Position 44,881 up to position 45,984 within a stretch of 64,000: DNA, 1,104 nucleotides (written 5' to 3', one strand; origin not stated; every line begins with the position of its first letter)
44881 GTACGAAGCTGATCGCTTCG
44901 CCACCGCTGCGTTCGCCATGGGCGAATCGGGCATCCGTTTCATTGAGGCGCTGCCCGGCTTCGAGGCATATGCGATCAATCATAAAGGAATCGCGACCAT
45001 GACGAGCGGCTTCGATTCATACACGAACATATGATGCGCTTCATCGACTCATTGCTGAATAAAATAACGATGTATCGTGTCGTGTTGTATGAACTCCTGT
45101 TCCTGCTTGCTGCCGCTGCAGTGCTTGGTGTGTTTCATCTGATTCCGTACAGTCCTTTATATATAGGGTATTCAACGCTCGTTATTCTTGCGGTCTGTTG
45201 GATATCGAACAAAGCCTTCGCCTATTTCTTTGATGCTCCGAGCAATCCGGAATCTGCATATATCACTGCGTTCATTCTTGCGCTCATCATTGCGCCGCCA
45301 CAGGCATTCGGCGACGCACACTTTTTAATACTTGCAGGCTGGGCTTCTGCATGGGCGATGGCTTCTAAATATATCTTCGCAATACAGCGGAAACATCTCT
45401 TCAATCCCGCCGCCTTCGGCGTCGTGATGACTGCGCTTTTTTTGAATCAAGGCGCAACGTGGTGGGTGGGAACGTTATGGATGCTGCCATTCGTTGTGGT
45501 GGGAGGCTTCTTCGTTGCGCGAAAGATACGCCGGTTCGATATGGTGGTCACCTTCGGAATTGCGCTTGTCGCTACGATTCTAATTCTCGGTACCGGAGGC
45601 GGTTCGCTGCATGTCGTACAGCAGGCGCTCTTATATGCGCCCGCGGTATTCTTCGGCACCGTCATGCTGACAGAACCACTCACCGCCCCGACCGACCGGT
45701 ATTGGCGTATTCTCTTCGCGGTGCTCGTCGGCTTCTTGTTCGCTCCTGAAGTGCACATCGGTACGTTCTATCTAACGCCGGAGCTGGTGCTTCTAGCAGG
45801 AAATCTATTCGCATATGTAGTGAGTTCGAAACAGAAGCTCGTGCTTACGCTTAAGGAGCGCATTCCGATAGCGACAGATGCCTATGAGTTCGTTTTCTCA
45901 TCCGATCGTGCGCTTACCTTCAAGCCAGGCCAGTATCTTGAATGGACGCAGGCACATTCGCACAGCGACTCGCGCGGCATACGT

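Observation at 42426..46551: Minimal flavin-based membrane redox module (FMN_bind + ApbE + NqrB/RnfD-like::FNR-like fusion) under an ECF sigma/anti-sigma pair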

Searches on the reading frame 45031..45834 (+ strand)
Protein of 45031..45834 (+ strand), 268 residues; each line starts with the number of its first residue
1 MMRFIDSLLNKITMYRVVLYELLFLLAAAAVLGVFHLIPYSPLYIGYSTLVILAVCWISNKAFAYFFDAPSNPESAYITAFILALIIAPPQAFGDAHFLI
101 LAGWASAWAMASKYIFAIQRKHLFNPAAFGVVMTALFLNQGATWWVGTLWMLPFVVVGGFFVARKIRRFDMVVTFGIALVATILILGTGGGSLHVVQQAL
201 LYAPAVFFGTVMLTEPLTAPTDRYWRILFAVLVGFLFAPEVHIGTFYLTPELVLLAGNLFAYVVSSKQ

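Call 20: search_solved_structures(query=A2, max_evalue=10, show_alignments=3)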
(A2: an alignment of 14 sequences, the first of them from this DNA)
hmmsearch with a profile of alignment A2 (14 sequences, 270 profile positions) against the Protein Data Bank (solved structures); distinct sequences matched with E-value up to 10: 1.
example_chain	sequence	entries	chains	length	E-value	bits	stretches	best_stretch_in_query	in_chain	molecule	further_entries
8ahx_D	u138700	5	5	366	0.00011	25.2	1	155-262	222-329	Ion-translocating oxidoreductase complex subunit D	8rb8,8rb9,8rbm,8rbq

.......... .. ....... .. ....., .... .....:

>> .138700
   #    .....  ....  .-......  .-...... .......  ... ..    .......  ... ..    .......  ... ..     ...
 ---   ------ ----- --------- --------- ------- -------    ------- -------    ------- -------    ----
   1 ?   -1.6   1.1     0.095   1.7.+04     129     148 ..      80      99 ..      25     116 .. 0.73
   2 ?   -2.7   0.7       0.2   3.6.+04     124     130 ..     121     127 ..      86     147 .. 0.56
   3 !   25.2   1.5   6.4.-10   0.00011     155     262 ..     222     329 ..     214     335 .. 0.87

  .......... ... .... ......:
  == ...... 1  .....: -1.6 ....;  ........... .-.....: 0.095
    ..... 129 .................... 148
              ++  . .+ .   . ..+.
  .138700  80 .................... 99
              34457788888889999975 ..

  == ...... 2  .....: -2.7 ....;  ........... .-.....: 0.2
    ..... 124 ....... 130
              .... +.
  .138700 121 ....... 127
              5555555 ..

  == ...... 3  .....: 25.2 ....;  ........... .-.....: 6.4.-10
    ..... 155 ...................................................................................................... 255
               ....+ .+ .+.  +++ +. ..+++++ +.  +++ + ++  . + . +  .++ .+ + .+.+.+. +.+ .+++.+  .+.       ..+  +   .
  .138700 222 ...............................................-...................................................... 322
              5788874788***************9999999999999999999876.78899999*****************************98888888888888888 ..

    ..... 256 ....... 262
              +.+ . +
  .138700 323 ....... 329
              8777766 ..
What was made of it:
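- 45031..45834 (+): RnfD/NqrB-like polytopic membrane domain of the fusion (residues 1-268), without the flavinylated loop. The profile against PDB RnfD gives E = 1.1e-4 (call 20).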

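Call 57: search_protein_families(library=pfam, alignment_id=A2, max_evalue=10)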
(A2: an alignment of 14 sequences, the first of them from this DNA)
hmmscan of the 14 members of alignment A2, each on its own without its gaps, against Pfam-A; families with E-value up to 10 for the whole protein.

A. member 1, seq(268 aa): 0 families

B. families by the number of members that match (of 14 scanned): 6 families
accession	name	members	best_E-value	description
PF03116.20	NQR2_RnfD_RnfE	13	5.5e-11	NQR2, RnfD, RnfE family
PF11151.13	DUF2929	1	0.087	Protein of unknown function (DUF2929)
PF02530.20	Porin_2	1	0.32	Porin subfamily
PF07664.17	FeoB_C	1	0.48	Ferrous iron transport protein B C terminus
PF10726.14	DUF2518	1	2.7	Protein of function (DUF2518)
PF02532.19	PsbI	1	7.8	Photosystem II reaction centre I protein (PSII 4.8 kDa protein)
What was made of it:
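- The window's own membrane half does not reach any Pfam threshold for PF03116 (call 57).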

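Call 71: search_protein_representatives(protein=window:45031-45834:+)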
Query: 268 residues. Proteins with E-value up to 0.001 (for the whole library): 1382; up to 1e-10: 764; up to 1e-30: 337. The best 150 are listed.
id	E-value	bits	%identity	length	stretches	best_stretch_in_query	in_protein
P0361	9.2e-84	297.8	58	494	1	14-268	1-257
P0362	3.4e-78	279.5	53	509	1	1-267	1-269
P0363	1.8e-75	270.6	52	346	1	1-267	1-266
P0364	1.9e-69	250.8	49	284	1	1-267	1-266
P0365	1.8e-66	241.1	48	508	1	4-267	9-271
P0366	3.9e-66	240.0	50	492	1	14-267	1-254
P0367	9.4e-66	238.7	49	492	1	1-268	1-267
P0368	1.0e-65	238.6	49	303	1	1-267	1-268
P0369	1.1e-64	235.2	46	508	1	2-267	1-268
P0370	1.8e-62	227.9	47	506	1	1-267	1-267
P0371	1.5e-60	221.7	46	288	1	4-267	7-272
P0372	1.7e-60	221.5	50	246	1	1-235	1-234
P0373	1.9e-60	221.3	49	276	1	7-265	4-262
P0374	2.3e-60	221.0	46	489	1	2-267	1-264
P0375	5.0e-60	219.9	48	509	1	3-267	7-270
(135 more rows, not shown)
